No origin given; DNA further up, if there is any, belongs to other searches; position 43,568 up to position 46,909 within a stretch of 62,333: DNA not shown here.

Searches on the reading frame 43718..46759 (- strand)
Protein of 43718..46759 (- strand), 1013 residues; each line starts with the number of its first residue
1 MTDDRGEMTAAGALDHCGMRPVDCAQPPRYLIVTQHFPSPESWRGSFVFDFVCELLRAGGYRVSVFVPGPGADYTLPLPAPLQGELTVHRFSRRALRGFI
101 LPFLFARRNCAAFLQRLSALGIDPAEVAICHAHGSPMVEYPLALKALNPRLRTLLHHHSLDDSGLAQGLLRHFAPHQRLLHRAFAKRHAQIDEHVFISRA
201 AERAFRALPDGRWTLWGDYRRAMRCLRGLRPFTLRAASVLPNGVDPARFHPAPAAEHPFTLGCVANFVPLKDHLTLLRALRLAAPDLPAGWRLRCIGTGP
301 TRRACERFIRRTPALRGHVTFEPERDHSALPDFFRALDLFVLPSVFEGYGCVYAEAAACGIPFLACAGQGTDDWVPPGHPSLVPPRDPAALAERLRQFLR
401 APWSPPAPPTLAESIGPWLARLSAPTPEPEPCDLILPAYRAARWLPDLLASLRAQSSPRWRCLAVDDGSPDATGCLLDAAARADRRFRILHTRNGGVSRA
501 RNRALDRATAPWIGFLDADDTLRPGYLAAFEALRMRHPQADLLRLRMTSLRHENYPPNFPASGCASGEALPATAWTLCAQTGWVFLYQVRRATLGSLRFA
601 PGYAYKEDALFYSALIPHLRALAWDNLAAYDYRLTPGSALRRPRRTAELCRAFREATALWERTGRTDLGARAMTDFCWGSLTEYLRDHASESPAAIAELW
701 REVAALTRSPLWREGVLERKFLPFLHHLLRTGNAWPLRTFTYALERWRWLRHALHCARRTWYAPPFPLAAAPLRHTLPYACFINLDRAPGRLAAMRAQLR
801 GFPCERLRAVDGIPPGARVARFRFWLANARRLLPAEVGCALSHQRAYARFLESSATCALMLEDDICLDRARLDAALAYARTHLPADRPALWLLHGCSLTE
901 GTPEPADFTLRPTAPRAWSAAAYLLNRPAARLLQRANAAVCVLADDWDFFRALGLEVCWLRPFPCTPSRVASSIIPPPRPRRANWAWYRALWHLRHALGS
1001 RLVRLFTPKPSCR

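Call 62: search_protein_families(library=pfam, proteins=[window:43718-46759:-], max_evalue=0.001)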
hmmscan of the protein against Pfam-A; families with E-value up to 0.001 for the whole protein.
window:43718-46759:- (1013 aa): 7 families
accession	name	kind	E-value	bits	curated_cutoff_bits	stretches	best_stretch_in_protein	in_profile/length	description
PF00535.33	Glycos_transf_2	-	9.8e-23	81.4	23.3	1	434-528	2-97/168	Glycosyl transferase family 2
PF13692.12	Glyco_trans_1_4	-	2.7e-20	73.5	27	1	259-399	2-140/142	Glycosyl transferases group 1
PF00534.26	Glycos_transf_1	-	2.3e-17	63.5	26.4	1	255-401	12-158/172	Glycosyl transferases group 1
PF01755.23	Glyco_transf_25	-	1.1e-07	32.4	24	1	783-870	7-101/199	Glycosyltransferase family 25 (LPS biosynthesis protein)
PF20706.3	GT4-conflict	-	8.9e-06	25.4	26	1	267-370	208-315/385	Family 4 Glycosyltransferase in conflict systems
PF13641.12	Glyco_tranf_2_3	-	0.00011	22.7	27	1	432-556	3-131/230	Glycosyltransferase like family 2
PF13439.12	Glyco_transf_4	-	0.00012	22.6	28.5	1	53-209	12-155/170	Glycosyltransferase Family 4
